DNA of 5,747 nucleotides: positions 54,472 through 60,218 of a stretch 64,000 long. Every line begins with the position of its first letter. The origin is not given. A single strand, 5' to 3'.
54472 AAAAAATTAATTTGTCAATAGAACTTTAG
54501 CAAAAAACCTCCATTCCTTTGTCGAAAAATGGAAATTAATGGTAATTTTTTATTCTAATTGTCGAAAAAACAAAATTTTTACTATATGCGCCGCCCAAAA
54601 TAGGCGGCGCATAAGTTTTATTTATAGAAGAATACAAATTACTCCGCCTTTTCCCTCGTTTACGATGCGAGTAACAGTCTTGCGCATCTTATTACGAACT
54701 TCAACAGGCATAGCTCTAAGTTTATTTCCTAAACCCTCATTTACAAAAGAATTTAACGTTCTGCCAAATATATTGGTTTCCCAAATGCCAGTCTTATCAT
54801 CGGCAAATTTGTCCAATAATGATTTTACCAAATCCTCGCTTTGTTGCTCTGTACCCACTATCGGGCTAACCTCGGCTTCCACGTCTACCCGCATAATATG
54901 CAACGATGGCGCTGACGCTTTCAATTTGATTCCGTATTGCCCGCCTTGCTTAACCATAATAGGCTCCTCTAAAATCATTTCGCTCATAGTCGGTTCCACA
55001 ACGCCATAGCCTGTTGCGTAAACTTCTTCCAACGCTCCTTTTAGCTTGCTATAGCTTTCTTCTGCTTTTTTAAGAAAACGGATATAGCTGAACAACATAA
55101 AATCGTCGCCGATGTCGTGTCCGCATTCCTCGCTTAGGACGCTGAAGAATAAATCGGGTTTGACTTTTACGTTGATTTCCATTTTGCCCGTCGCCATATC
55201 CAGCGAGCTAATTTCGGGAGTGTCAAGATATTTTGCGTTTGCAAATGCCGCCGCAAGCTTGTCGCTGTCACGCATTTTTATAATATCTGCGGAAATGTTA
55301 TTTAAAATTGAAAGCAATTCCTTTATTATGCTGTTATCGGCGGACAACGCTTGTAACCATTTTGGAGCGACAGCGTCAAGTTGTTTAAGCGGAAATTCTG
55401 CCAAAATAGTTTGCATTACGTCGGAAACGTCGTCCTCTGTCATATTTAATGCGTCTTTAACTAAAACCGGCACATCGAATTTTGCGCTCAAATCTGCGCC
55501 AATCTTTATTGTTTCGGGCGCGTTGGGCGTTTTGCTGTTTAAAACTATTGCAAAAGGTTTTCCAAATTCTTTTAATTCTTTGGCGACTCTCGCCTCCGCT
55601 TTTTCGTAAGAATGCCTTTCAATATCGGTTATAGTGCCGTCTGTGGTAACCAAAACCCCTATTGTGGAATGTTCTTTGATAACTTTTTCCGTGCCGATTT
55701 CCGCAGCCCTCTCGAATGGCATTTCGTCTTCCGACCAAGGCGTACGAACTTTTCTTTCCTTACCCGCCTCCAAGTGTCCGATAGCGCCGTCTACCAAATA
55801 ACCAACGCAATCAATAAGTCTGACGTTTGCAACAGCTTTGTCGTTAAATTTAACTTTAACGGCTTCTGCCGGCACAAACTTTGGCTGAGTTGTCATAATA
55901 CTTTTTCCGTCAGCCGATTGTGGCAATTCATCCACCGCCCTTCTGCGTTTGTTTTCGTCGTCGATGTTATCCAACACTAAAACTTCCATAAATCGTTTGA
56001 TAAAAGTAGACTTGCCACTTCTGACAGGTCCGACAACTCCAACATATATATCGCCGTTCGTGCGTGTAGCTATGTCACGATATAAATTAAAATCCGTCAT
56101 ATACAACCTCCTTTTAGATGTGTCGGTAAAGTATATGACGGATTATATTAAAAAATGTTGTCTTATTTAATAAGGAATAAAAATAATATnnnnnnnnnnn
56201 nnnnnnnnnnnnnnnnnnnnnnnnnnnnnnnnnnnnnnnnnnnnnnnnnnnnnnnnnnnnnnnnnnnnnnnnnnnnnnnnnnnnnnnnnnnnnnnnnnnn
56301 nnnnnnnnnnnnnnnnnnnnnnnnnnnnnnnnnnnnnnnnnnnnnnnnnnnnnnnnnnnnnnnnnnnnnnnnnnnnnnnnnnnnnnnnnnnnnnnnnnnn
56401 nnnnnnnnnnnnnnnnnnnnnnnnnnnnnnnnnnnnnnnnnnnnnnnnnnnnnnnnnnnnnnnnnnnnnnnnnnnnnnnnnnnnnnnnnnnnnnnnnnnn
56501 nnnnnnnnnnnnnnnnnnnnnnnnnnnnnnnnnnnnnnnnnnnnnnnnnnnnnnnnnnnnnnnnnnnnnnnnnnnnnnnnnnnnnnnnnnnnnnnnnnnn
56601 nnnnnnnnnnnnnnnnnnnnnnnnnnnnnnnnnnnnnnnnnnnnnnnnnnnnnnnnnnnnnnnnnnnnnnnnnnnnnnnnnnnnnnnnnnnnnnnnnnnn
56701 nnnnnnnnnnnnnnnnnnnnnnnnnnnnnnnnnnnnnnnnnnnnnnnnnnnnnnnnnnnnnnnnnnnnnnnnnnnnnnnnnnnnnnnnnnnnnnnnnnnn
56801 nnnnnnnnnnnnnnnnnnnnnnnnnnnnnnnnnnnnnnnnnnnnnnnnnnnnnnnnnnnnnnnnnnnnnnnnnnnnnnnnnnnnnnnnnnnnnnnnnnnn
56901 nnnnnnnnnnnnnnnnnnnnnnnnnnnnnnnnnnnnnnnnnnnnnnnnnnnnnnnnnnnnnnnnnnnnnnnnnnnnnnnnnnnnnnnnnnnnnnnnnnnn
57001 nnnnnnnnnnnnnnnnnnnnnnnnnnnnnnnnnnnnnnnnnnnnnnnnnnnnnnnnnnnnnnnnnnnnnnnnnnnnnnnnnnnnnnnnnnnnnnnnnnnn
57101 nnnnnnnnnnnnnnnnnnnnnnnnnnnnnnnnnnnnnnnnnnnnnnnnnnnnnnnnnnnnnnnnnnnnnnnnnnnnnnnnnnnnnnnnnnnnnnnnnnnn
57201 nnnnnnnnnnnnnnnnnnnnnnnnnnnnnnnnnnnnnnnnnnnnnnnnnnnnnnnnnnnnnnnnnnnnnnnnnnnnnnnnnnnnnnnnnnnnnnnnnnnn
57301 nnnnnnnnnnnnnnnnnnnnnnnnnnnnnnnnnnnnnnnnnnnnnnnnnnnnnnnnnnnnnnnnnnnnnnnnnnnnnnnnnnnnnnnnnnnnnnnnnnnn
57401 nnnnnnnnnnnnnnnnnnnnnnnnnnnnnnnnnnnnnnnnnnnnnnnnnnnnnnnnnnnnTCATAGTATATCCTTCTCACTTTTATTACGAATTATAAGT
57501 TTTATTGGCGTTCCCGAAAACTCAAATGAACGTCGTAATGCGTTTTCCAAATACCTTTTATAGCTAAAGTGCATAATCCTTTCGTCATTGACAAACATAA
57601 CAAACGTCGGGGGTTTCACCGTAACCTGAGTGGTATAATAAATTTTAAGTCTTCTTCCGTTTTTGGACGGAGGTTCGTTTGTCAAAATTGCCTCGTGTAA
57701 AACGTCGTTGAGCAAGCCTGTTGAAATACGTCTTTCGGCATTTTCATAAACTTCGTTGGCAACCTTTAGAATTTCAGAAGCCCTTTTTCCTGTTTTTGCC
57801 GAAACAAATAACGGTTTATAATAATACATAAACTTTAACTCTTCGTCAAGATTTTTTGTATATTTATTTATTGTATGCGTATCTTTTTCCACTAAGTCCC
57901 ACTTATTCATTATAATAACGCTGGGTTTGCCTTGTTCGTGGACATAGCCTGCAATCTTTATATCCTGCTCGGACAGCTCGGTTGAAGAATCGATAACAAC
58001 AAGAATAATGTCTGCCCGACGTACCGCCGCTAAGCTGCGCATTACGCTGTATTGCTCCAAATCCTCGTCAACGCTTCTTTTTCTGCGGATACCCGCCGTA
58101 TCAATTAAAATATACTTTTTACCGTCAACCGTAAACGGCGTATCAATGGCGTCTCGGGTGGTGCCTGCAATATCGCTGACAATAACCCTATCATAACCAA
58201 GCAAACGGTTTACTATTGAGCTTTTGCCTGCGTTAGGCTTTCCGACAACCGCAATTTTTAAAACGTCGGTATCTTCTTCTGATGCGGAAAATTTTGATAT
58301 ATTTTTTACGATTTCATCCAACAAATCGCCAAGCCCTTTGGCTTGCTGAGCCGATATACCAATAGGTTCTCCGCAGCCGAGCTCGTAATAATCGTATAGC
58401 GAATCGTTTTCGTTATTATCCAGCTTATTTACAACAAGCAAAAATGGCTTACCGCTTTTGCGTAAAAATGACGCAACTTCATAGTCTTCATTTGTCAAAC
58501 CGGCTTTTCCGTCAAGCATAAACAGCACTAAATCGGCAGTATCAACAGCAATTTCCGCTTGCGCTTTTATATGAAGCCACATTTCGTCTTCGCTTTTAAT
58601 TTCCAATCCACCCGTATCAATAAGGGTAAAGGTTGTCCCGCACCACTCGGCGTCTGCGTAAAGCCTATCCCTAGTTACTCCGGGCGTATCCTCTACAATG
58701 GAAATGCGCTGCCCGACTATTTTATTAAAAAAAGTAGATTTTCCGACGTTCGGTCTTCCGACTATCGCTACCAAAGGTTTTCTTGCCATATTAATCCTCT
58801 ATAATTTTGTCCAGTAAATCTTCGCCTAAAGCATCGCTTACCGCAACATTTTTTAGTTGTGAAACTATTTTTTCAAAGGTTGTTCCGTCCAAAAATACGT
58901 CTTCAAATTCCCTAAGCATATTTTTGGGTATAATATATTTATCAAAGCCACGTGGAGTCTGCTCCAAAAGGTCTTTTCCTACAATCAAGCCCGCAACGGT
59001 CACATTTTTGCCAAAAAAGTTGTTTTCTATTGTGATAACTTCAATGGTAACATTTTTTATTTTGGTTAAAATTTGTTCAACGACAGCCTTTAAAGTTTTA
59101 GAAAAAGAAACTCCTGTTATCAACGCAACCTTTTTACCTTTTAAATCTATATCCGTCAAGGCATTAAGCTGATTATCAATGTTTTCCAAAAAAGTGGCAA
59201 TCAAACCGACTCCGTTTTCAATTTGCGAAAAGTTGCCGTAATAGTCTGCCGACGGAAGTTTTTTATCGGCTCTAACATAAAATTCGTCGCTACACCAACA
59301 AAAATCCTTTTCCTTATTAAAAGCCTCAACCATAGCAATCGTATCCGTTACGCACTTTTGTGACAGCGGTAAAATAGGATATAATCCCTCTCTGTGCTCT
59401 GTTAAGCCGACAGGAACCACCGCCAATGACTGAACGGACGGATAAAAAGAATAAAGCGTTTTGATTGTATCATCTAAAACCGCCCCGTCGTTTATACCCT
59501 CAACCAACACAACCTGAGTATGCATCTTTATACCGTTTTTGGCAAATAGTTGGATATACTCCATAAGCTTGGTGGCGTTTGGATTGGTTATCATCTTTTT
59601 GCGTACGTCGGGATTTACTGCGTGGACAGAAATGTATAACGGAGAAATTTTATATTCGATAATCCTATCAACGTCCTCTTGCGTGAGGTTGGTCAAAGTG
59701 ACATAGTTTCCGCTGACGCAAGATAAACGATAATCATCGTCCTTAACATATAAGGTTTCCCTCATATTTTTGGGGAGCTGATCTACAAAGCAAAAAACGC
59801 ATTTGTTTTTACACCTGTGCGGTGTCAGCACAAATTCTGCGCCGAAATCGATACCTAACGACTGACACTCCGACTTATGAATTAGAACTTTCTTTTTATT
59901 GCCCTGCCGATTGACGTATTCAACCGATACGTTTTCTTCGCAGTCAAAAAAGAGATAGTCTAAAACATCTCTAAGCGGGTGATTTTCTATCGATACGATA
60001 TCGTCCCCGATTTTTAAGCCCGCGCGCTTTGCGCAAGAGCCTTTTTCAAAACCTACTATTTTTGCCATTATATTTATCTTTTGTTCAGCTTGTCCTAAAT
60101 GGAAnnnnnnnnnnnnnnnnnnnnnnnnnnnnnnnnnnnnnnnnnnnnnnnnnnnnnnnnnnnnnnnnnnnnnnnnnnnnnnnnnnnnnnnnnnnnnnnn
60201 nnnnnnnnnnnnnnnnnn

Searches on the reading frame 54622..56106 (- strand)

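Call 46: search_protein_families(library=pfam, proteins=[window:54622-56106:-])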
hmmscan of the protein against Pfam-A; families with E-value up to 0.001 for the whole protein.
window:54622-56106:- (494 aa): 3 families
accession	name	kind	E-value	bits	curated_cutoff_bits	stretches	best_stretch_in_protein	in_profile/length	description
PF09547.16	SpoIVA_ATPase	-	2.8e-108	361.2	26.6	1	3-239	1-237/237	Stage IV sporulation protein A, ATPase domain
PF20438.3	SpoIVA_middle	-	2e-55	188.1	25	1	241-418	2-179/179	Stage IV sporulation protein A, middle domain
PF20439.3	SpoIVA_C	-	6.2e-30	103.6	25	1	419-494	1-76/76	Sporulation stage IV protein A, C-terminal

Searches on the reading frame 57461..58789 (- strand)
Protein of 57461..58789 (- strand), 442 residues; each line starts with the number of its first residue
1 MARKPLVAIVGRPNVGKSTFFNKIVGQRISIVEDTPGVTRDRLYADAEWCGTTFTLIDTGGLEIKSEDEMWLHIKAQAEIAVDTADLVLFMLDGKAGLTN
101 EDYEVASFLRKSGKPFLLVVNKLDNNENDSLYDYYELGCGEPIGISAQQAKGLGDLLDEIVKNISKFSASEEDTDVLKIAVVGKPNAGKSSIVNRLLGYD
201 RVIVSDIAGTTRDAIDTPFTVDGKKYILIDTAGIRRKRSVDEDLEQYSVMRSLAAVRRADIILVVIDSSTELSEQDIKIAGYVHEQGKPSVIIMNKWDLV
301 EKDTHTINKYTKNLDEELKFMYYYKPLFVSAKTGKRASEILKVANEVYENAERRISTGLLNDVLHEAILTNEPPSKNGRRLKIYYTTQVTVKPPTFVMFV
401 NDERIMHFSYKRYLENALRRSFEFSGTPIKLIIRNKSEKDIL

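Call 47: search_protein_families(library=pfam, proteins=[window:57461-58789:-], max_evalue=0.01)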
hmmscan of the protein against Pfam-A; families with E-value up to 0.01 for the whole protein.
window:57461-58789:- (442 aa): 22 families
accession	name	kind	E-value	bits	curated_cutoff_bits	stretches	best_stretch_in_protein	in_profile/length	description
PF01926.29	MMR_HSR1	-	3.7e-61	204.6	21.9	2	178-296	1-113/113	50S ribosome-binding GTPase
PF14714.11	KH_dom-like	-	6.8e-35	119.7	27.3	1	354-434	1-81/81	KH-domain-like of EngA bacterial GTPase enzymes, C-terminal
PF02421.24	FeoB_N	-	5.8e-28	97.8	27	2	178-320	2-136/156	Ferrous iron transport protein B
PF00350.29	Dynamin_N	-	4e-20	73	27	3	219-296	96-167/168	Dynamin family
PF00009.33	GTP_EFTU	-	1.2e-18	67.8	26.5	2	177-347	4-185/188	Elongation factor Tu GTP binding domain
PF04548.22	AIG1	-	2e-15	57.1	27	2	8-135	4-138/212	AIG1 family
PF03193.22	RsgA_GTPase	-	2.1e-09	37.9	30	0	259-343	23-103/174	RsgA GTPase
PF00071.28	Ras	-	1.4e-07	31.6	21.6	1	178-342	1-154/162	Ras family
PF08477.19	Roc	-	2.4e-07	31.4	27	0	178-298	1-119/119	Ras of Complex, Roc, domain of DAPkinase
PF15891.11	Nuc_deoxyri_tr2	-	1.6e-05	25.6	30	0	243-294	52-102/105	Nucleoside 2-deoxyribosyltransferase like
PF16897.10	MMR_HSR1_Xtn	-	2.7e-05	24.6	35.2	0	115-164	57-104/106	C-terminal region of MMR_HSR1 domain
PF19993.5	DO-GTPase2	-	5.1e-05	23.5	27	0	249-274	115-135/226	Double-GTPase 2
PF13479.12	AAA_24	-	6.4e-05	23.3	27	0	177-275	3-79/195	AAA domain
PF02492.25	cobW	-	0.00011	22.2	20.7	1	225-320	85-178/180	CobW/HypB/UreG, nucleotide-binding domain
PF09439.16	SRPRB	-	0.00069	19.5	25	0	3-94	2-82/178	Signal recognition particle receptor beta subunit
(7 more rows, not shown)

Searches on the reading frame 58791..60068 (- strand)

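Call 47: search_protein_families(library=pfam, proteins=[window:58791-60068:-], max_evalue=0.01)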
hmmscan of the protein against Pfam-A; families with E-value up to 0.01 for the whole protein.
window:58791-60068:- (425 aa): 4 families
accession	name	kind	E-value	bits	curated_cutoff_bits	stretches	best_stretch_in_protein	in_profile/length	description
PF19238.5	Radical_SAM_2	-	2.8e-65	219.1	26.7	1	66-215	2-151/151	Radical SAM-like domain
PF04459.17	DUF512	-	1.3e-55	188.2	25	1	218-406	1-194/202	Protein of unknown function (DUF512)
PF04055.27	Radical_SAM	-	8.4e-09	36.3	29.5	1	125-197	89-159/166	Radical SAM superfamily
PF17820.7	PDZ_6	-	5e-05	23.4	27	1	8-39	6-37/54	PDZ domain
